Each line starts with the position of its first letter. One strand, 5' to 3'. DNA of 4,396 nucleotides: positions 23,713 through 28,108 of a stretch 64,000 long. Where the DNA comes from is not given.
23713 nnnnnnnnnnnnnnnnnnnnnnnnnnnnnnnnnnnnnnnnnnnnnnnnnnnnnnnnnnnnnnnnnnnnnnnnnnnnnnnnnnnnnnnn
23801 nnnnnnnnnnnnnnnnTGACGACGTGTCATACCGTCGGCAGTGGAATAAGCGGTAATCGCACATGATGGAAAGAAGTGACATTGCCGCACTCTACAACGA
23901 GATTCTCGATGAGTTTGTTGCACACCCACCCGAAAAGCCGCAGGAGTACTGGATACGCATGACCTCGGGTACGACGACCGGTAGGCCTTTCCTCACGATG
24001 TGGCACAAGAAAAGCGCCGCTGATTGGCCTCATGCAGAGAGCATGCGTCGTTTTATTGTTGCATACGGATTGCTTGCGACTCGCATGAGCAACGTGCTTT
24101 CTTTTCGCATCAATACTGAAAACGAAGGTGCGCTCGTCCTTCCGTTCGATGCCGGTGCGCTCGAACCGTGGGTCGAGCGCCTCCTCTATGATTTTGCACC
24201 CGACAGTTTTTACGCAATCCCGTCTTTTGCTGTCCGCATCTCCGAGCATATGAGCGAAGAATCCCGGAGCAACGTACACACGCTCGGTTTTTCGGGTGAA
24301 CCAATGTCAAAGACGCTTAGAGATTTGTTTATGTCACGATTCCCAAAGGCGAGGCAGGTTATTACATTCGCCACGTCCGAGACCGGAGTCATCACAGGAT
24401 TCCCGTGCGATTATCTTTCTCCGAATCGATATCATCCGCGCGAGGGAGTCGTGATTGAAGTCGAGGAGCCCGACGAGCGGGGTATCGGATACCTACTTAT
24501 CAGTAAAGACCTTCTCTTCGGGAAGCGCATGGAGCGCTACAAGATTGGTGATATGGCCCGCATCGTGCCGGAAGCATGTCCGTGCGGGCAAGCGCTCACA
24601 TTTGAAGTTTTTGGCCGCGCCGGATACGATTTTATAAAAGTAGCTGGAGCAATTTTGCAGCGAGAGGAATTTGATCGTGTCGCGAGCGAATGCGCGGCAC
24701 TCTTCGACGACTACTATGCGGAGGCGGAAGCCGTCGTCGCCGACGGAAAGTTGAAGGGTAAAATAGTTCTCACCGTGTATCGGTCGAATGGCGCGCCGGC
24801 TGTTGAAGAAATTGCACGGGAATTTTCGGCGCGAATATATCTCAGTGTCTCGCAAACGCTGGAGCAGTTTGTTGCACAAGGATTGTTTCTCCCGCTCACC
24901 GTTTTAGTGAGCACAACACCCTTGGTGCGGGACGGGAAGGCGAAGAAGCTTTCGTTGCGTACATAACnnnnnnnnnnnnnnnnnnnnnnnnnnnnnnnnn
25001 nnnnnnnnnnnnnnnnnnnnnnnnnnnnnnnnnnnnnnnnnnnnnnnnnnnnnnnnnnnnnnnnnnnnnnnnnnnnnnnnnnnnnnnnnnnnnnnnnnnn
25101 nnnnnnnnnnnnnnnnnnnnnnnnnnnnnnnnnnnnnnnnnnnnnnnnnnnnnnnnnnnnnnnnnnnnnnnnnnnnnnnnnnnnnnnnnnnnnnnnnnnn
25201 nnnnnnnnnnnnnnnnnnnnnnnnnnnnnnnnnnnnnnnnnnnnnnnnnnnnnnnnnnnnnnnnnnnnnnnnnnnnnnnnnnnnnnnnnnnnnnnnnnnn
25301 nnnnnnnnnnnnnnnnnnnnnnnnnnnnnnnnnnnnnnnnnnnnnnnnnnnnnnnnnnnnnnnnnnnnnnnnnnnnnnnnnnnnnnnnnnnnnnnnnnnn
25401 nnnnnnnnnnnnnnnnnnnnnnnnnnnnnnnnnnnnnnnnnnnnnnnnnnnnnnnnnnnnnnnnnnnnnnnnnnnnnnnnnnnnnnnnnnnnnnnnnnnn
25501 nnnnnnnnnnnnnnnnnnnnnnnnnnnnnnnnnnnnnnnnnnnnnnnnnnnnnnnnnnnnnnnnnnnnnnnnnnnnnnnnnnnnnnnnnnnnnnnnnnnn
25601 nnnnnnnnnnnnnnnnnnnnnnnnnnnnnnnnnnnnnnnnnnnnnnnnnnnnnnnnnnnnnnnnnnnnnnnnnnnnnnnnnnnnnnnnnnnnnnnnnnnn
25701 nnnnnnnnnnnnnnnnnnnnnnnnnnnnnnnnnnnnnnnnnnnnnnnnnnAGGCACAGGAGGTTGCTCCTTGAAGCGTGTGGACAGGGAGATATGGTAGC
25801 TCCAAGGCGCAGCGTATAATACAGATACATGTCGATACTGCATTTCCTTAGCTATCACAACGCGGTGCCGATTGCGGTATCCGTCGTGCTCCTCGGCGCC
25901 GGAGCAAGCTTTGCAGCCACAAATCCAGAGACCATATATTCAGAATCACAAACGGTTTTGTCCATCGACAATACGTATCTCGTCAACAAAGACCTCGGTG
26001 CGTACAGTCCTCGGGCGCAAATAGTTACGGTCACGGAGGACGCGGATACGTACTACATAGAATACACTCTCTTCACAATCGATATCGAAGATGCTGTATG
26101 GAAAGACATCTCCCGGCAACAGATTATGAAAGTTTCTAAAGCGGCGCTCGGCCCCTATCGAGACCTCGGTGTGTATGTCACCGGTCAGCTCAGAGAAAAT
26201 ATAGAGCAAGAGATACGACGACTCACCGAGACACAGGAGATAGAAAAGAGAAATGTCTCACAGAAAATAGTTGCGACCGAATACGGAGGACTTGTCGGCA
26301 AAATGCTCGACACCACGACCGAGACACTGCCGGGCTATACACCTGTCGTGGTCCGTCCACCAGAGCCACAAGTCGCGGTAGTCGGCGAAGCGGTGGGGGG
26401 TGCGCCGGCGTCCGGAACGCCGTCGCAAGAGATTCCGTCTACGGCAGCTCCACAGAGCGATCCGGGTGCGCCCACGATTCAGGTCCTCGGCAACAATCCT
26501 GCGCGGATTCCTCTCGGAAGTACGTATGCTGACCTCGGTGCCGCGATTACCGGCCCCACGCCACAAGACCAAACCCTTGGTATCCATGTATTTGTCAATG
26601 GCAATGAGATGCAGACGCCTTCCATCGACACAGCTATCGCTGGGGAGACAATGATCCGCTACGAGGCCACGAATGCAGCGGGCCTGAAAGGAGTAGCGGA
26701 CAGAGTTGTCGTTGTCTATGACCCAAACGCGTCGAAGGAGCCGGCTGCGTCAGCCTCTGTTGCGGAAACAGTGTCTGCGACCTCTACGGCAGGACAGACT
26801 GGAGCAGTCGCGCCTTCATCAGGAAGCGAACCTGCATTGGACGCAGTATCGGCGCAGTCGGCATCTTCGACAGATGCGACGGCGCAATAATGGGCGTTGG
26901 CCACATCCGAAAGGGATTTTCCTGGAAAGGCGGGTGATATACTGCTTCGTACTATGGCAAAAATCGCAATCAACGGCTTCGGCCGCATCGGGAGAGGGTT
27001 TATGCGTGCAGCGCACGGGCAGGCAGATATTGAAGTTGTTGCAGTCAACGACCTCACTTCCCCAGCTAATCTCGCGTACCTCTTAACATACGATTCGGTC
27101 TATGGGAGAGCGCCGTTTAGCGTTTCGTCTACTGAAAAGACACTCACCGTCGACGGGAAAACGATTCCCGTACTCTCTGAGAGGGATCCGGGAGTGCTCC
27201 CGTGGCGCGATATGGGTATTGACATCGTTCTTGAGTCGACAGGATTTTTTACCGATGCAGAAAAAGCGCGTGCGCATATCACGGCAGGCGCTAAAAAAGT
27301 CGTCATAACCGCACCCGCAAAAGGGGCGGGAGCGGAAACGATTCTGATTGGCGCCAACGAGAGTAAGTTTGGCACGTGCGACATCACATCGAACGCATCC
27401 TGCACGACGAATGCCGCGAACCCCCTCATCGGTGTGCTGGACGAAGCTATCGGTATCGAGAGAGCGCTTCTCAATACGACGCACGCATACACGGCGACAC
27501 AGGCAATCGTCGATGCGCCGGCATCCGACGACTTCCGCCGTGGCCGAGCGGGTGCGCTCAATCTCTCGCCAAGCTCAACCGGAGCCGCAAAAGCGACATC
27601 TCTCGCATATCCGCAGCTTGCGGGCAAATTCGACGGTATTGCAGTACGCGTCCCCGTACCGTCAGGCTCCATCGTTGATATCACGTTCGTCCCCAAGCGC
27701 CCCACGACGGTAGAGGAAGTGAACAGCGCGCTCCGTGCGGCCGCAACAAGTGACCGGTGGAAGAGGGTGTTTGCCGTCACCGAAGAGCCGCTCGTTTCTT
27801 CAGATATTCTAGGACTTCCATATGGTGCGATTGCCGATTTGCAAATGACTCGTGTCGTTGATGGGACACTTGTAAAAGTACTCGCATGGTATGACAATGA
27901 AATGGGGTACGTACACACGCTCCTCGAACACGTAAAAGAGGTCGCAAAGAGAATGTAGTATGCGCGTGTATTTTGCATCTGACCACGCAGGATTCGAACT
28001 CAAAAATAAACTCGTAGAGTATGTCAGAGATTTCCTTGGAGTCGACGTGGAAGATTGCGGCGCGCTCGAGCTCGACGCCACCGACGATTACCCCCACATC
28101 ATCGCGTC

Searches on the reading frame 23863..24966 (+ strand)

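Call 54: search_protein_families(library=pfam, proteins=[window:23863-24966:+], max_evalue=0.001)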
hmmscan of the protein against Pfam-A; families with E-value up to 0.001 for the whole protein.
window:23863-24966:+ (367 aa): 1 family
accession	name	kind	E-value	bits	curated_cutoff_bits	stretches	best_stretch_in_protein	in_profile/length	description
PF00501.34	AMP-binding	-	0.00015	21.1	29.9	1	100-183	243-332/384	AMP-binding enzyme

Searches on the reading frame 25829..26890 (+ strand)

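Call 54: search_protein_families(library=pfam, proteins=[window:25829-26890:+], max_evalue=0.001)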
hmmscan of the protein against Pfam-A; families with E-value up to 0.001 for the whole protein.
window:25829-26890:+ (353 aa): 1 family
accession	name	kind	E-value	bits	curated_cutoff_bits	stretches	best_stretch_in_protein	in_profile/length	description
PF16403.11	Bact_surface_Ig-like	-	3.7e-06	27.3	27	1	217-296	1-71/71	Bacterial surface protein, Ig-like domain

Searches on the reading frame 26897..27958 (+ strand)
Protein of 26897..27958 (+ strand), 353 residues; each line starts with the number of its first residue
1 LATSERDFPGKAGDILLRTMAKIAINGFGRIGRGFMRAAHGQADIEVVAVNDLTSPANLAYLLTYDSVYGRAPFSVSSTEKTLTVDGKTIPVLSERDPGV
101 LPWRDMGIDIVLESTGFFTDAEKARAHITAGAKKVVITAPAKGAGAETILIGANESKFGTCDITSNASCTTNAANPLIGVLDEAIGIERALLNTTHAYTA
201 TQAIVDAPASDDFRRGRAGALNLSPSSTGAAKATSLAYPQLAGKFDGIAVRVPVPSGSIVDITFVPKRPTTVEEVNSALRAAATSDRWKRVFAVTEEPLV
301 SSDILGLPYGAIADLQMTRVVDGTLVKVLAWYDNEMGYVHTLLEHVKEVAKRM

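Call 54: search_protein_families(library=pfam, proteins=[window:26897-27958:+], max_evalue=0.001)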
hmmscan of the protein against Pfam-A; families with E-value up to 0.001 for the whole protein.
window:26897-27958:+ (353 aa): 2 families
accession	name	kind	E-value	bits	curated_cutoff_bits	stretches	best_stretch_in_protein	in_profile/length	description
PF02800.25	Gp_dh_C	-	1.3e-49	168.2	24.4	1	176-332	3-158/158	Glyceraldehyde 3-phosphate dehydrogenase, C-terminal domain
PF00044.30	Gp_dh_N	-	1.6e-36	125.1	31.7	1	22-120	2-100/101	Glyceraldehyde 3-phosphate dehydrogenase, NAD binding domain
